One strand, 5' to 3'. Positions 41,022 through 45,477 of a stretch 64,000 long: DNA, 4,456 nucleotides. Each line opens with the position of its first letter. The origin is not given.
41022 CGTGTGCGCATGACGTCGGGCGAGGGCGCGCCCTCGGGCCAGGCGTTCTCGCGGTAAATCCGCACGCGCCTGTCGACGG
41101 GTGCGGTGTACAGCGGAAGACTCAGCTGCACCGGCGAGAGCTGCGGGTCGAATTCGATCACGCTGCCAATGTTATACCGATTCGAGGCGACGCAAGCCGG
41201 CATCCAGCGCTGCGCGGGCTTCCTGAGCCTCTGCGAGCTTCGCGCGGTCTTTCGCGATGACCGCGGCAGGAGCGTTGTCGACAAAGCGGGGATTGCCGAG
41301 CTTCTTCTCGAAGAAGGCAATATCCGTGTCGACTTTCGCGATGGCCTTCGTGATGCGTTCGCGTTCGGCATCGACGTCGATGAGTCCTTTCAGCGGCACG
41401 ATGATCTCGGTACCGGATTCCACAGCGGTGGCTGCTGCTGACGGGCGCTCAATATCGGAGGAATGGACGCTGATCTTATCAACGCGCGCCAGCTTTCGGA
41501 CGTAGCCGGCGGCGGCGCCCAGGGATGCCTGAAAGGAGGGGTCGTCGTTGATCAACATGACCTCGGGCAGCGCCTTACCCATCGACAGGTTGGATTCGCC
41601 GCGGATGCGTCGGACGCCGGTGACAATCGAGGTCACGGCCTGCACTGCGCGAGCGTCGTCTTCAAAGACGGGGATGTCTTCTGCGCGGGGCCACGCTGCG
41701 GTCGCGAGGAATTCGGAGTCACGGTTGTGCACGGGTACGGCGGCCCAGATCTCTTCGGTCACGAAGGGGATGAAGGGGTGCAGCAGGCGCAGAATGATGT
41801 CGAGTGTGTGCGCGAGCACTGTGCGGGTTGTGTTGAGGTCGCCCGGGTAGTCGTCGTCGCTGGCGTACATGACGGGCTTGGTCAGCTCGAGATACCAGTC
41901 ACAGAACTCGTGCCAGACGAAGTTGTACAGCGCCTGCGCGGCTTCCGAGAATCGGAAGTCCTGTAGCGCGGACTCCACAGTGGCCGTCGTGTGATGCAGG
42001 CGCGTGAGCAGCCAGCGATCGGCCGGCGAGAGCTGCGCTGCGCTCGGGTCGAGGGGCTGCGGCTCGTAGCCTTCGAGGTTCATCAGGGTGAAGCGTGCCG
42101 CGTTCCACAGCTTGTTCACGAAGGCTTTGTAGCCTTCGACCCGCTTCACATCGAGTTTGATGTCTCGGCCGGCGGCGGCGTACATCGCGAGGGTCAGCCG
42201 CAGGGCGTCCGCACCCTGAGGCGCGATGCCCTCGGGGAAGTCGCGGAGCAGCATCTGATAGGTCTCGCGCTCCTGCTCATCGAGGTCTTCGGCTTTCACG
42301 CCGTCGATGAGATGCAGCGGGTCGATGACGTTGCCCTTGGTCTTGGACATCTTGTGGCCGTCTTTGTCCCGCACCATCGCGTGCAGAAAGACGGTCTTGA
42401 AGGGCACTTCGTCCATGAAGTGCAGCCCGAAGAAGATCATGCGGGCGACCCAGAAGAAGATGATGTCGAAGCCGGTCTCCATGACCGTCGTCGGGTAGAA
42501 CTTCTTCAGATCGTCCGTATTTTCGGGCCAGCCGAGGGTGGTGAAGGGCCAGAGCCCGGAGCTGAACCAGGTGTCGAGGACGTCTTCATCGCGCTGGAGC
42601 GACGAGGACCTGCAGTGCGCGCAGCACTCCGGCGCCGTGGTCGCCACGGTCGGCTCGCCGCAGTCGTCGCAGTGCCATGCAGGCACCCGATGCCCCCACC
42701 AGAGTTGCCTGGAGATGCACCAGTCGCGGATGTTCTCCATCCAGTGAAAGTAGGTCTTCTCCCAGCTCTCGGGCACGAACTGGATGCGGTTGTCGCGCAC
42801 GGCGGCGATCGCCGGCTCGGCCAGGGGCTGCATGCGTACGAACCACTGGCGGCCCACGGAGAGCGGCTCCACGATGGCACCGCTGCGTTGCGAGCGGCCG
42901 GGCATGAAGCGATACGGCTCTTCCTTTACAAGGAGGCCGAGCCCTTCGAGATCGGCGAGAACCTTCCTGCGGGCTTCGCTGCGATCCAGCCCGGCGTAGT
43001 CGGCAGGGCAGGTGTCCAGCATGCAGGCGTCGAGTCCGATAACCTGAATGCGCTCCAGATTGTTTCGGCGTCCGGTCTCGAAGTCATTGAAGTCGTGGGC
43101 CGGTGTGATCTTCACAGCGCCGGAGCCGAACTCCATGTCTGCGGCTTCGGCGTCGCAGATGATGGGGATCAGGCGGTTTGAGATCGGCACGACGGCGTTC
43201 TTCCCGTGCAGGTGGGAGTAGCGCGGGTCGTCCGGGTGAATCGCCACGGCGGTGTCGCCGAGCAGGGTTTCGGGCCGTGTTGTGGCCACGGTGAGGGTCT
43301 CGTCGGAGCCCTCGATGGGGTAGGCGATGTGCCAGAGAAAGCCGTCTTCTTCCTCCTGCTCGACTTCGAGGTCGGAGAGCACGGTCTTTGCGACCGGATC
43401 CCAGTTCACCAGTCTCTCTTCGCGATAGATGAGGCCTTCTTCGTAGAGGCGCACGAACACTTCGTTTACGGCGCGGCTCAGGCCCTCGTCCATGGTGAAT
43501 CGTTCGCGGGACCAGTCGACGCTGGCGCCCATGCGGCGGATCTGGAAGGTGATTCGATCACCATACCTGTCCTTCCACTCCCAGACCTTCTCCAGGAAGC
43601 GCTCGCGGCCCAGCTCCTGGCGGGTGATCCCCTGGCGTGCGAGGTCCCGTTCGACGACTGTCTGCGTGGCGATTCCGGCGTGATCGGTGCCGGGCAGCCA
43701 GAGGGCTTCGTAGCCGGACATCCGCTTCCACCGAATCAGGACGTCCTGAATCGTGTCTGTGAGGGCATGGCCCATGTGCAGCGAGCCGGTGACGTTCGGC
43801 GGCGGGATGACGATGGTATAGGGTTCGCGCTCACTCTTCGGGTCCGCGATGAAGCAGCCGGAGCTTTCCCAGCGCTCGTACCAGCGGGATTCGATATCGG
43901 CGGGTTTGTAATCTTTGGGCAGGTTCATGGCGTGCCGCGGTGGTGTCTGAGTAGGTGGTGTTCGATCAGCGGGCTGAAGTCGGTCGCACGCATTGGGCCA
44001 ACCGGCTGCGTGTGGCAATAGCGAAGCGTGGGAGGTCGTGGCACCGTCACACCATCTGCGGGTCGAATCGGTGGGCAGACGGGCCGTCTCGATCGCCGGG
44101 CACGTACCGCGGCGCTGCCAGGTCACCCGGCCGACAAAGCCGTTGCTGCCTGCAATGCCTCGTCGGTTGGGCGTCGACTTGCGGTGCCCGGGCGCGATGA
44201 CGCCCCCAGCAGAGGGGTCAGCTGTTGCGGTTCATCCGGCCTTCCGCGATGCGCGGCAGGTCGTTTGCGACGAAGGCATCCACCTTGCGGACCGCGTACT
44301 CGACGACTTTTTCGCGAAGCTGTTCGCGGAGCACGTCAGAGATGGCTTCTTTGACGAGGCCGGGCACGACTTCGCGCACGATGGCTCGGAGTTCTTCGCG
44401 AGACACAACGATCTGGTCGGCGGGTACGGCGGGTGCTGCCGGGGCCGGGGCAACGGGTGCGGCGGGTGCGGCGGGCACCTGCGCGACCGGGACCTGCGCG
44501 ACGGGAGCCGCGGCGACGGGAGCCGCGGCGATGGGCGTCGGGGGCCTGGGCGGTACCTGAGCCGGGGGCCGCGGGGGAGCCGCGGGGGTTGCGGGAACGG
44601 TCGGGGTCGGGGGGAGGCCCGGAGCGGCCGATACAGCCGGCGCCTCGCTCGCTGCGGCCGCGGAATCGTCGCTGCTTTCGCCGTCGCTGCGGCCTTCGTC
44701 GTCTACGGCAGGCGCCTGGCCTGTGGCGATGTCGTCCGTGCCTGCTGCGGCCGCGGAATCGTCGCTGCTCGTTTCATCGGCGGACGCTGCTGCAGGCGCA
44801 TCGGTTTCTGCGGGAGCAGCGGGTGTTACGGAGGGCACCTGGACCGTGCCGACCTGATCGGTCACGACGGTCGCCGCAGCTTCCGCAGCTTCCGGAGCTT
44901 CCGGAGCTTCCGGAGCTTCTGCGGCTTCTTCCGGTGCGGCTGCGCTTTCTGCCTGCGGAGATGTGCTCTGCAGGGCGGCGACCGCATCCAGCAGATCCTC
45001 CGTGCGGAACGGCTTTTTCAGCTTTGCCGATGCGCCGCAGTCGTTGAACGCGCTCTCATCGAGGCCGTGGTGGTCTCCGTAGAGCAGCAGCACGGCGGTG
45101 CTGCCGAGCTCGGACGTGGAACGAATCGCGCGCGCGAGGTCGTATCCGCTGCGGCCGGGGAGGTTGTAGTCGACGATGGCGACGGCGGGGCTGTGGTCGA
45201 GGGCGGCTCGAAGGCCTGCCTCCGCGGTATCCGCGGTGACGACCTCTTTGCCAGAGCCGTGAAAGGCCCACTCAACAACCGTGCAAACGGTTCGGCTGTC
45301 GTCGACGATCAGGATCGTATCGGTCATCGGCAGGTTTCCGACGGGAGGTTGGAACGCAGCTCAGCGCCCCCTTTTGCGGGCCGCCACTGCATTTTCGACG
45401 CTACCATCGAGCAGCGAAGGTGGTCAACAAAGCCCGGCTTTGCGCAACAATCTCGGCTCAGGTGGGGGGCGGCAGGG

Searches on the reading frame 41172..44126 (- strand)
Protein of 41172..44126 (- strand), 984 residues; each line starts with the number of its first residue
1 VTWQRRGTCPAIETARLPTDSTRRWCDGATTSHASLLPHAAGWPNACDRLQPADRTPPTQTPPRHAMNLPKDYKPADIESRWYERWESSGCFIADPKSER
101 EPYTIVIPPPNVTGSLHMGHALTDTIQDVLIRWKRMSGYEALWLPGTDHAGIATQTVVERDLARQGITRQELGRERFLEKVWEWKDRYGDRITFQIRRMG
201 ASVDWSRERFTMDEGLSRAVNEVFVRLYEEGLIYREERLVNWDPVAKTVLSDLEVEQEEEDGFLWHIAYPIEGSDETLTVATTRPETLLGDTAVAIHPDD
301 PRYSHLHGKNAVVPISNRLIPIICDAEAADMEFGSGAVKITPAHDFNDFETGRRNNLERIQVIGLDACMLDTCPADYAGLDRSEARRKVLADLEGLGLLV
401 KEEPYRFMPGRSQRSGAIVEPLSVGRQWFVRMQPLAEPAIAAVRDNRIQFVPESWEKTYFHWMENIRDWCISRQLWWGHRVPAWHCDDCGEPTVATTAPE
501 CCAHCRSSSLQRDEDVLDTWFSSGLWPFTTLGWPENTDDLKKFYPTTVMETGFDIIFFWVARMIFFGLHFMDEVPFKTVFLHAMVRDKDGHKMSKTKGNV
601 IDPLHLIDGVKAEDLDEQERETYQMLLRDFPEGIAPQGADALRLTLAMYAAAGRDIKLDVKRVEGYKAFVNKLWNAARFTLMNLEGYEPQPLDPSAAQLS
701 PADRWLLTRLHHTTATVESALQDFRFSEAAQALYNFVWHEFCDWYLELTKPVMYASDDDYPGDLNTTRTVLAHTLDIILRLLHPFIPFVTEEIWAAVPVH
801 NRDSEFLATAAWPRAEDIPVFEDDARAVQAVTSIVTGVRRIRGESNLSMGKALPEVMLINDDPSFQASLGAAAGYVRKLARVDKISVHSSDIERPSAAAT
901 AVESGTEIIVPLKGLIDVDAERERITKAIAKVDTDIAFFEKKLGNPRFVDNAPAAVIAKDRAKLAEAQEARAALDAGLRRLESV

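Call 73: search_protein_families(library=pfam, proteins=[window:41172-44126:-], max_evalue=0.00001)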
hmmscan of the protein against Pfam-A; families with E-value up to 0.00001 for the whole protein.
window:41172-44126:- (984 aa): 5 families
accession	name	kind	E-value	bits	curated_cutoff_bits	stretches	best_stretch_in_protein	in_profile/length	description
PF00133.28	tRNA-synt_1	-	8.9e-146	486.3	22.7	1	82-659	2-414/414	tRNA synthetases class I (I, L, M and V)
PF08264.19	Anticodon_1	-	7.7e-41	139.8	25.1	1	703-853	1-144/148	Anticodon-binding domain of tRNA ligase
PF10458.14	Val_tRNA-synt_C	-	6.7e-17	62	25.9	1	917-981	1-65/66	Valyl tRNA synthetase tRNA binding arm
PF09334.17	tRNA-synt_1g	-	7.1e-16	58.4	20.1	1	108-256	6-136/391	tRNA synthetases class I (M)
PF13603.12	tRNA-synt_1_2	-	3.2e-10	40.3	25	0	307-364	85-141/185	Leucyl-tRNA synthetase, editing domain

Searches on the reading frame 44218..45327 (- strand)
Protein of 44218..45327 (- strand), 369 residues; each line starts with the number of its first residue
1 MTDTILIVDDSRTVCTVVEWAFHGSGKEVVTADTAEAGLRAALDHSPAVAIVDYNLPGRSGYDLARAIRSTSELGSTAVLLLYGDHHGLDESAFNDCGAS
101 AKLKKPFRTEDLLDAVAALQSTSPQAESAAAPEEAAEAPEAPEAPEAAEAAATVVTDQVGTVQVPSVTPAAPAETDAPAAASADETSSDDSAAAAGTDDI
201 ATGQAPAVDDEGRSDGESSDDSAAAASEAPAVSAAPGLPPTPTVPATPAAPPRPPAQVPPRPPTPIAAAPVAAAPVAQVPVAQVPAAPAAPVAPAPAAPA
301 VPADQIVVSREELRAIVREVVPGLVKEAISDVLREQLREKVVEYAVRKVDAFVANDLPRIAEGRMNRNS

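Call 73: search_protein_families(library=pfam, proteins=[window:44218-45327:-], max_evalue=0.00001)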
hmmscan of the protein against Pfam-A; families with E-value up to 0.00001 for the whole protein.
window:44218-45327:- (369 aa): 1 family
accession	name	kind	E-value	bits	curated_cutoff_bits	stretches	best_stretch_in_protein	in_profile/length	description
PF00072.30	Response_reg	-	3.1e-14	53.5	30.2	1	5-116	1-110/111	Response regulator receiver domain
